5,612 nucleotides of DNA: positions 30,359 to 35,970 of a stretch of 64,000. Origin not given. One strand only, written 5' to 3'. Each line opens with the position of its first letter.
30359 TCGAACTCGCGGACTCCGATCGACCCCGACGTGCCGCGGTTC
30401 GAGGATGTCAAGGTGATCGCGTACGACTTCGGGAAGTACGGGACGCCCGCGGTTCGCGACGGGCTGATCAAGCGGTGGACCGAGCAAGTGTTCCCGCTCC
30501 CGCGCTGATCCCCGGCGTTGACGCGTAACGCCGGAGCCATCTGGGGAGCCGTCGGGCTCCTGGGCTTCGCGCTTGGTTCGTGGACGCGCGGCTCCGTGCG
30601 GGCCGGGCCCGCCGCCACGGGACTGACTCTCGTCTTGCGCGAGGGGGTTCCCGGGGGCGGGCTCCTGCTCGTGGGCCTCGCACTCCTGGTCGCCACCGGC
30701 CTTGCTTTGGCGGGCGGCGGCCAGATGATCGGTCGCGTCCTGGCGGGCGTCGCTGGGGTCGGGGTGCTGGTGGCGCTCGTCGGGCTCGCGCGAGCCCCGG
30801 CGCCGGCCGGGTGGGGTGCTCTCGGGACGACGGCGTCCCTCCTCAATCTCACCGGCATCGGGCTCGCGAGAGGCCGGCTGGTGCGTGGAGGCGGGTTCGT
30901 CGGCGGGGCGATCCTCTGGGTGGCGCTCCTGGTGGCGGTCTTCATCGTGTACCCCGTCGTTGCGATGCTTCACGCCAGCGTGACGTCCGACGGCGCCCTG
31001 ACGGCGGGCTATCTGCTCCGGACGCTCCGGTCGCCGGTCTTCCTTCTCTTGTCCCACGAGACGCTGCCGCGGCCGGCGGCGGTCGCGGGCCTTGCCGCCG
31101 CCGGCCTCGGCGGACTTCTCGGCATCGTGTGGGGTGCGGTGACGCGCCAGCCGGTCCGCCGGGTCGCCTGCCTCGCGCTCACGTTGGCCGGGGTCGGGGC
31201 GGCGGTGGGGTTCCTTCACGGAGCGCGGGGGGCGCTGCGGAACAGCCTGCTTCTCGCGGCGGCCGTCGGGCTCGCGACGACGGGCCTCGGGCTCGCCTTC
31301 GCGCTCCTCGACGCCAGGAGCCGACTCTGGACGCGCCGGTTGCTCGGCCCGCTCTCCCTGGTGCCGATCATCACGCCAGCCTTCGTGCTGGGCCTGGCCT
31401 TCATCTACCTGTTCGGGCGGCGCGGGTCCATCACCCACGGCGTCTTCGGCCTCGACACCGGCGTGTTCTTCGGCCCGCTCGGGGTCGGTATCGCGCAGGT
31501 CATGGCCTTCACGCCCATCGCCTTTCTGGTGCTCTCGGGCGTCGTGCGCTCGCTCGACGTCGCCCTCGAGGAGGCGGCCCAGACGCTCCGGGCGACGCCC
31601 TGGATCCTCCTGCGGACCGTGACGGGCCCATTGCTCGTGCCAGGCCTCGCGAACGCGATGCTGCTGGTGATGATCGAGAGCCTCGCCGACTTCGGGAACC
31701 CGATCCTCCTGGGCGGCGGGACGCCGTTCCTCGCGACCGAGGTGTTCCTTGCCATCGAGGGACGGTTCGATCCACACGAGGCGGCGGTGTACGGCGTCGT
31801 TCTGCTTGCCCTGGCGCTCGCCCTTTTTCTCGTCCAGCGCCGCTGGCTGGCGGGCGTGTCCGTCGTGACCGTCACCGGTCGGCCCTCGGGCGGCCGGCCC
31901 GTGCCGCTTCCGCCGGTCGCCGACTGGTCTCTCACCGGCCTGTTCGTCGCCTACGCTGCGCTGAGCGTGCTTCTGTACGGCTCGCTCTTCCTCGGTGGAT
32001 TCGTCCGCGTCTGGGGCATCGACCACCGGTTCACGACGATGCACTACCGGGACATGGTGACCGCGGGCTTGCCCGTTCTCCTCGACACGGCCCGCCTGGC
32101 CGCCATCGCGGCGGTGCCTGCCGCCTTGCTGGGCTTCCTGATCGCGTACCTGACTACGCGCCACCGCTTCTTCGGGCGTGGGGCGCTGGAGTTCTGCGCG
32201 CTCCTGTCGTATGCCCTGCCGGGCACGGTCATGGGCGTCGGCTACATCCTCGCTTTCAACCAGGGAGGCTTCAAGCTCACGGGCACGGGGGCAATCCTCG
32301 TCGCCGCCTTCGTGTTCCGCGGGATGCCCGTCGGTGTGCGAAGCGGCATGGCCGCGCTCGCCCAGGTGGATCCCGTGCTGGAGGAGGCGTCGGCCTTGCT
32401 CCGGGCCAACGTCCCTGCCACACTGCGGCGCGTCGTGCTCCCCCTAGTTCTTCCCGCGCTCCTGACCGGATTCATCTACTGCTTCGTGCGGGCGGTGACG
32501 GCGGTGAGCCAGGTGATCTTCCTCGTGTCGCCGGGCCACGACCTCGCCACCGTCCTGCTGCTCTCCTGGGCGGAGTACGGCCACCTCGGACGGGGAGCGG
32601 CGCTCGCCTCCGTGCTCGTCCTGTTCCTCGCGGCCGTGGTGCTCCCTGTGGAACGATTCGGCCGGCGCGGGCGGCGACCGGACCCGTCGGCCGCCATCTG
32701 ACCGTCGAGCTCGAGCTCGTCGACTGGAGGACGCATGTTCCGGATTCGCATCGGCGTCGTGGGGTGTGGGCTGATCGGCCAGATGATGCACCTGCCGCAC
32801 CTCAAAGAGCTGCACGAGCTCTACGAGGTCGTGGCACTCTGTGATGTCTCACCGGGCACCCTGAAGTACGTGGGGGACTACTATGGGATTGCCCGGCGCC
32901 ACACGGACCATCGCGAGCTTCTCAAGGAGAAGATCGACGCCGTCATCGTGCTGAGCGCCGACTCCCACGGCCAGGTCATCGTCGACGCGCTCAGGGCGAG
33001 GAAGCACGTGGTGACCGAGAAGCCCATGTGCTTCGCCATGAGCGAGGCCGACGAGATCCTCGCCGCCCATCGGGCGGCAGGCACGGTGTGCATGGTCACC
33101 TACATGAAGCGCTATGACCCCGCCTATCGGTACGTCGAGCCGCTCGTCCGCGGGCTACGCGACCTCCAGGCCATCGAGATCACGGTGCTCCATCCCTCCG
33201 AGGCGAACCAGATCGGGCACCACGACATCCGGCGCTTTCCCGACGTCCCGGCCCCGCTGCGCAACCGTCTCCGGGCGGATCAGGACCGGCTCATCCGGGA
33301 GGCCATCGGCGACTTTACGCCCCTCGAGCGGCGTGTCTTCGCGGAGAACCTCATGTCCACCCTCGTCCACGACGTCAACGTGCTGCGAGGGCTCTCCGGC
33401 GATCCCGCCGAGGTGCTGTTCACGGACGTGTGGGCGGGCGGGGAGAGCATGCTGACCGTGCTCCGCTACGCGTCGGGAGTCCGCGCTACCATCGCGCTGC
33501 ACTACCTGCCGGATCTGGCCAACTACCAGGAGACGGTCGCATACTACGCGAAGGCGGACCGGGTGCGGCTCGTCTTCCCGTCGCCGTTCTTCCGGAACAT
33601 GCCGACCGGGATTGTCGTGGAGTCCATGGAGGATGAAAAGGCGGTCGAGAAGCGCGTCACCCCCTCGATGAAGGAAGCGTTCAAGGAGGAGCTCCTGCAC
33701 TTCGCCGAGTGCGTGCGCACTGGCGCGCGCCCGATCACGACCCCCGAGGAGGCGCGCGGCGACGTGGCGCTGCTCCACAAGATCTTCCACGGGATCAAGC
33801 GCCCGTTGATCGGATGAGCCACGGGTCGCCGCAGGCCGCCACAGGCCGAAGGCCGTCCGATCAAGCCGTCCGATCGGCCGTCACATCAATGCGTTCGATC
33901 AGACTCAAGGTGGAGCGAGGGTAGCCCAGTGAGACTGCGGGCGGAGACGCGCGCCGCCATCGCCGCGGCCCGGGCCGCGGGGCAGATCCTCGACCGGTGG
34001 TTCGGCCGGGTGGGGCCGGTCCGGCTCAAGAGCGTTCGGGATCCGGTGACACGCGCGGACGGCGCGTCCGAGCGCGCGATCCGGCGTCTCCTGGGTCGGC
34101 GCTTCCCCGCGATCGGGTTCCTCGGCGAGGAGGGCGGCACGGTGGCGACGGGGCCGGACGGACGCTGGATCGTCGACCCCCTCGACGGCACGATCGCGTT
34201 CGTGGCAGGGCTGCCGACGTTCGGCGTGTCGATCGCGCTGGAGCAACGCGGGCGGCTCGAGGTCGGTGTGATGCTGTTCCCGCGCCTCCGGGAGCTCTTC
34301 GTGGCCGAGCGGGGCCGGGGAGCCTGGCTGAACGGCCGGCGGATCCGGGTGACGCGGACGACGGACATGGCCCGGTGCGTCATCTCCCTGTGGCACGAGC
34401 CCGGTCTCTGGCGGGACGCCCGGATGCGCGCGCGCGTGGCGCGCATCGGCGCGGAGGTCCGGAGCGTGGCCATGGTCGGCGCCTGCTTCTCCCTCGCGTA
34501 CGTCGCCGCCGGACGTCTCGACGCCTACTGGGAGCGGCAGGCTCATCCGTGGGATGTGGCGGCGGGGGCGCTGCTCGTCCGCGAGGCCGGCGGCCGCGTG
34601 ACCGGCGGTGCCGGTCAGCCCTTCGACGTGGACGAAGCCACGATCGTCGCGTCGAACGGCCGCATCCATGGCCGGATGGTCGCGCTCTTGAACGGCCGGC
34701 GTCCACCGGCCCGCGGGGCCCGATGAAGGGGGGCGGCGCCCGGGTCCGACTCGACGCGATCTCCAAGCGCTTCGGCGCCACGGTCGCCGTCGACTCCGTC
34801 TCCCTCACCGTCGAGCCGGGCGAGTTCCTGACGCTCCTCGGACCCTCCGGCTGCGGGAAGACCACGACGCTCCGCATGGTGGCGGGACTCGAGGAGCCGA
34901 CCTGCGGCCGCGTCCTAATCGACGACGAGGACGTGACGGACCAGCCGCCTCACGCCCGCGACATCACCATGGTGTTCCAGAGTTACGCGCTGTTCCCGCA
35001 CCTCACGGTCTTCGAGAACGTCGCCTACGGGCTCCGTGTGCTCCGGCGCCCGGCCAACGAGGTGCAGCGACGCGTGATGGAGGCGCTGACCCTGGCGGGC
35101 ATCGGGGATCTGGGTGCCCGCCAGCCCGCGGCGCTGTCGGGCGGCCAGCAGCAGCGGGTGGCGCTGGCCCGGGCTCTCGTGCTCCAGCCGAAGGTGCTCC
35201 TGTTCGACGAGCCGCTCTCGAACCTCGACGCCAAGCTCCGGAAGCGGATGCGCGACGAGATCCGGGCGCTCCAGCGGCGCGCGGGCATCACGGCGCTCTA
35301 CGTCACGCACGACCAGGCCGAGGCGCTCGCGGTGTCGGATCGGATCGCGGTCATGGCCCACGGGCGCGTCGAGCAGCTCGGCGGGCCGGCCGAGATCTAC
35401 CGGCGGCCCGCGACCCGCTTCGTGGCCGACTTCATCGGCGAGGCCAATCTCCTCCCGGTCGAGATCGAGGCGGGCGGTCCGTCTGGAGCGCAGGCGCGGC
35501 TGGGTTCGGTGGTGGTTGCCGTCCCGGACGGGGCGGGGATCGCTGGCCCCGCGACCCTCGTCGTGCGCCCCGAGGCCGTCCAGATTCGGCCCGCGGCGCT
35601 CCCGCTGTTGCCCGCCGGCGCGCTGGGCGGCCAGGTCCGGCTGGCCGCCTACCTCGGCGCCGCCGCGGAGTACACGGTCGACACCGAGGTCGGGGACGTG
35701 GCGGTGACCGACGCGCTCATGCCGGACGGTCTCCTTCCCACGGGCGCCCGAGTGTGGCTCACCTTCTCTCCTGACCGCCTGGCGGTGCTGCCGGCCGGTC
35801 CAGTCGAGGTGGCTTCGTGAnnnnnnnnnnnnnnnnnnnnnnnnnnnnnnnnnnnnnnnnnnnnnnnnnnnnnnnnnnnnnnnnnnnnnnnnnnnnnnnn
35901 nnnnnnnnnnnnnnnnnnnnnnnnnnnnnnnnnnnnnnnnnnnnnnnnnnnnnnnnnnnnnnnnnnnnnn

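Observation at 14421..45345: About 31 kb non-canonical cyclitol/inositol-type uptake and conversion island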

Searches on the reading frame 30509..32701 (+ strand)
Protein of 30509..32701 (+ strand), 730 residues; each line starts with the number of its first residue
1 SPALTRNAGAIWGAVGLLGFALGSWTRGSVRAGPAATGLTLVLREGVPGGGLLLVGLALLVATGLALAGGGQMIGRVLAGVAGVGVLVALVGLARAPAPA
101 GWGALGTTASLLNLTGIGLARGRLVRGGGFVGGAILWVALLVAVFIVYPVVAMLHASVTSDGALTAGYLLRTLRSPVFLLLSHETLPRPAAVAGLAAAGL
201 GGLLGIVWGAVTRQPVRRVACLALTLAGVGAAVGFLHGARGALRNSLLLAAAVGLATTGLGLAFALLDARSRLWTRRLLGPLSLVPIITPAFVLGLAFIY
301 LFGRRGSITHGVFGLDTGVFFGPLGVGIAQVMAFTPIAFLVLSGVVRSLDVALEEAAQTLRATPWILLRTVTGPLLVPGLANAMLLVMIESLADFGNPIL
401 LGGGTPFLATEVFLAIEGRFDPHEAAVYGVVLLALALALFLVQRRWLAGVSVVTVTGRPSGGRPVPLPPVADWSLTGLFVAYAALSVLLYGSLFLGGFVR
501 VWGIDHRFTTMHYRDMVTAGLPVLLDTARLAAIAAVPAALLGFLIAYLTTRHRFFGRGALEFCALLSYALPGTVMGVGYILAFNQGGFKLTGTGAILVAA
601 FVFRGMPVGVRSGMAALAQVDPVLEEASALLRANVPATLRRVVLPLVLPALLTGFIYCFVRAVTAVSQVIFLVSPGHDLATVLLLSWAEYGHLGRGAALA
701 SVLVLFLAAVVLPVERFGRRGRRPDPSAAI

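Call 6: search_protein_families(library=pfam, proteins=[window:30509-32701:+], max_evalue=0.001)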
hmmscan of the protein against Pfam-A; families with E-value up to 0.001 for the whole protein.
window:30509-32701:+ (730 aa): 1 family
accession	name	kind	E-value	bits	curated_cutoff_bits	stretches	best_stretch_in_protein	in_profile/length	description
PF00528.27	BPD_transp_1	-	7.6e-22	78.4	26.4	2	260-442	4-169/184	Binding-protein-dependent transport system inner membrane component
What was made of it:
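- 30518..32701 (+): Fused double permease of the second Afu-like importer. Two BPD_transp_1 domains (call 6).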

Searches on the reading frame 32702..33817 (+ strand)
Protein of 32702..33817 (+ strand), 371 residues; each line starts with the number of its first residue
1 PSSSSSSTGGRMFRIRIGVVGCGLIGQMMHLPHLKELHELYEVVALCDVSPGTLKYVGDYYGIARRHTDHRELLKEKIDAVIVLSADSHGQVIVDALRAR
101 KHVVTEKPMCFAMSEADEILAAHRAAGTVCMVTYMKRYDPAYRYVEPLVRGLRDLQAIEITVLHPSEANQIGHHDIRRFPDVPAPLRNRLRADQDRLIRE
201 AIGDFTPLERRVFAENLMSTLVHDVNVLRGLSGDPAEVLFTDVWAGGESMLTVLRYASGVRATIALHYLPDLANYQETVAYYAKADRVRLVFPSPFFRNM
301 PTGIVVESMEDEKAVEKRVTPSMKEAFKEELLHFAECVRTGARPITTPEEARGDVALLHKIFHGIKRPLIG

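Call 6: search_protein_families(library=pfam, proteins=[window:32702-33817:+], max_evalue=0.001)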
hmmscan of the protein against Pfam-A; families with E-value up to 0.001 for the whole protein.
window:32702-33817:+ (371 aa): 1 family
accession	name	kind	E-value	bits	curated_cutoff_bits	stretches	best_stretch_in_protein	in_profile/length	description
PF01408.29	GFO_IDH_MocA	-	7.7e-22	78.7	24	1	15-134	1-120/120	Oxidoreductase family, NAD-binding Rossmann fold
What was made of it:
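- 32735..33817 (+): GfoB: Gfo/Idh/MocA dehydrogenase; the best named match is IolG, over the N-terminal domain only. PF01408 (call 6).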

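Call 9: search_protein_families(library=ncbifam, proteins=[window:32735-33817:+], max_evalue=0.001)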
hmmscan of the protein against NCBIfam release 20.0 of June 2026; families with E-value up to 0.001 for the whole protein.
window:32735-33817:+ (360 aa): 9 families
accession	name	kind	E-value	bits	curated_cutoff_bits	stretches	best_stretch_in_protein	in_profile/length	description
TIGR04380.1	myo_inos_iolG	equivalog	7.4e-25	87.5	355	1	4-140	2-139/330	inositol 2-dehydrogenase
NF040723.1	UDP-GlcNAcDh_Arch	equivalog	1.4e-23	83.9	450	1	4-132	1-127/302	UDP-N-acetylglucosamine 3-dehydrogenase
NF052679.1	InsChiInosDhIolG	equivalog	5.5e-16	58.5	540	1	4-135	3-137/343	bifunctional inositol 2-dehydrogenase/D-chiro-inositol 1-dehydrogenase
NF058561.1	BT_2158_fam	equivalog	1.1e-11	44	750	1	6-106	38-137/487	glycoside 3-dehydrogenase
NF052479.1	LevoglcsnDh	equivalog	3.1e-11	42.6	650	1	33-133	39-141/386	levoglucosan dehydrogenase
NF008607.0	PRK11579.1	subfamily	1.2e-09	37.7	330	1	3-138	4-137/346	oxidoreductase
NF058563.1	BT_2159_fam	equivalog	4.5e-09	35.8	650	1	4-154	1-153/350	disaccharide 3-dehydrogenase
NF041392.1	XylDh_Gfo6_Halo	equivalog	3.3e-08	32.7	350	1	59-139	75-156/350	D-xylose 1-dehydrogenase Gfo6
NF007574.0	PRK10206.1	equivalog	9.1e-06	24.9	352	1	6-131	5-131/345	oxidoreductase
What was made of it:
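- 32735..33817 (+): TIGR04380 87 bits against a cutoff of 355 (call 9).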

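Call 18: search_solved_structures(query=window:32735-33817:+, max_evalue=1e-8)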
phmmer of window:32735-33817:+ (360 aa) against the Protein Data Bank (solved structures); distinct sequences matched with E-value up to 1e-8: 26.
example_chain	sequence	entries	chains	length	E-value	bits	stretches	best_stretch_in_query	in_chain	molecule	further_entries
7xr9_A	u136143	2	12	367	9.2e-17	64.6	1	1-128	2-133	DgpA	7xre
3ec7_A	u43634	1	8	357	5.1e-16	62.1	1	4-138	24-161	Putative Dehydrogenase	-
9m3d_B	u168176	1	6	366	1.2e-15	60.9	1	2-127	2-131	DgpA1 from W974-1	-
3ezy_A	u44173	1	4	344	2.5e-15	59.8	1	4-138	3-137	Dehydrogenase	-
9azo_A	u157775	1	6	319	5e-14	55.6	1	4-150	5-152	PmdC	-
5a02_A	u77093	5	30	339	2.5e-13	53.2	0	6-129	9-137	ALDOSE-ALDOSE OXIDOREDUCTASE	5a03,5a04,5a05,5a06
3cea_A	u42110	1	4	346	8.7e-12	48.2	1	4-138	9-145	Myo-inositol 2-dehydrogenase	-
1evj_A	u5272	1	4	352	1.1e-11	47.8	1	8-352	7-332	GLUCOSE-FRUCTOSE OXIDOREDUCTASE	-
3moi_A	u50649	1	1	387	4.7e-11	45.8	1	3-139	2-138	Probable dehydrogenase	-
1ofg_A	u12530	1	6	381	6.9e-11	45.2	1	32-352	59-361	GLUCOSE-FRUCTOSE OXIDOREDUCTASE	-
1ryd_A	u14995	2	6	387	7.3e-11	45.1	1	32-352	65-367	glucose-fructose oxidoreductase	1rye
4mkx_A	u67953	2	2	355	7.8e-11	45.1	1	4-139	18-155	Inositol dehydrogenase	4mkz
4n54_A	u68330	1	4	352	7.9e-11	45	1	4-139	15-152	Inositol dehydrogenase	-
1h6a_A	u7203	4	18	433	1.1e-10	44.5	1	32-352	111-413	PRECURSOR FORM OF GLUCOSE-FRUCTOSE OXIDOREDUCTASE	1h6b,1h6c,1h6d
3rbv_A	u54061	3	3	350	1.6e-10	44.1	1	4-137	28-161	Sugar 3-ketoreductase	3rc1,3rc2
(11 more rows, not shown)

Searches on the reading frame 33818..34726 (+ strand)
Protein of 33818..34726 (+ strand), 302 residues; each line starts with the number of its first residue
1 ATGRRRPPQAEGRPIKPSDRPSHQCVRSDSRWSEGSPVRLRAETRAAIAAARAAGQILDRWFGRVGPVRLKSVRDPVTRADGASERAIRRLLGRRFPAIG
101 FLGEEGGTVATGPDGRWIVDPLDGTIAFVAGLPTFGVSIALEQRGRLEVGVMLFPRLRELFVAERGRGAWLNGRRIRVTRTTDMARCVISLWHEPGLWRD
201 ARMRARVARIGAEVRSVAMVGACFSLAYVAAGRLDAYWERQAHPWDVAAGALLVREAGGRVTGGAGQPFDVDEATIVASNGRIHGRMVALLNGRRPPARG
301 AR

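Call 6: search_protein_families(library=pfam, proteins=[window:33818-34726:+], max_evalue=0.001)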
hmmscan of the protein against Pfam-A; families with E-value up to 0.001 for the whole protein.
window:33818-34726:+ (302 aa): 1 family
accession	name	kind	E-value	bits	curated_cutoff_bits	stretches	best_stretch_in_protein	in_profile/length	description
PF00459.30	Inositol_P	-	8.6e-57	193.1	27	1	44-291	6-266/271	Inositol monophosphatase family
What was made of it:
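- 33929..34726 (+): IMPase1: inositol-monophosphatase-family phosphatase. PF00459, 193 bits (call 6).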

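Call 9: search_protein_families(library=ncbifam, proteins=[window:33929-34726:+], max_evalue=0.001)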
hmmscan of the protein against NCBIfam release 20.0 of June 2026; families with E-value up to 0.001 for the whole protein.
window:33929-34726:+ (265 aa): 7 families
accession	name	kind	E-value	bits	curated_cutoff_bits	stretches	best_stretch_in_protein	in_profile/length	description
TIGR02067.1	his_9_HisN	equivalog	1.9e-56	191.3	275.15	1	10-254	5-251/252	histidinol-phosphatase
NF008027.1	PRK10757.1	equivalog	1.2e-41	142.5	332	1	9-253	7-256/267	inositol-1-monophosphatase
NF009321.0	PRK12676.1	equivalog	4.1e-36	124.4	264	1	37-254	41-262/264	bifunctional fructose-bisphosphatase/inositol-phosphate phosphatase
TIGR01331.1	bisphos_cysQ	equivalog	6.7e-29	101.2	228.8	1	11-237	6-237/250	3'(2'),5'-bisphosphate nucleotidase CysQ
NF008182.0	PRK10931.1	equivalog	2e-16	59.8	379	1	13-233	8-229/246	3'(2'),5'-bisphosphate nucleotidase CysQ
NF010678.0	PRK14076.1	equivalog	3.7e-16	59.1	493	1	64-257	65-286/570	bifunctional NADP phosphatase/NAD kinase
TIGR01330.1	bisphos_HAL2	equivalog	4e-13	48.9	267.05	2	70-121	126-177/359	3'(2'),5'-bisphosphate nucleotidase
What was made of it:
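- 33929..34726 (+): HisN 191 bits and SuhB 142 bits, both below cutoff (call 9).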

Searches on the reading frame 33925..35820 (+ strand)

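Call 6: search_protein_families(library=pfam, proteins=[window:33925-35820:+], max_evalue=0.001)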
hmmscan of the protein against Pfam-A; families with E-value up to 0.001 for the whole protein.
window:33925-35820:+ (631 aa): 3 families
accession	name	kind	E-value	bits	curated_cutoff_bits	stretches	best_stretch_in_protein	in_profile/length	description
PF00005.33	ABC_tran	-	5.4e-37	127.9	25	1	290-431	2-136/137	ABC transporter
PF08402.16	TOBE_2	-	2.3e-10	40.9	21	1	545-622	1-76/76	TOBE domain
PF13304.12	AAA_21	-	1.8e-06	28.7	27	1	387-464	221-300/304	AAA domain, putative AbiEii toxin, Type IV TA system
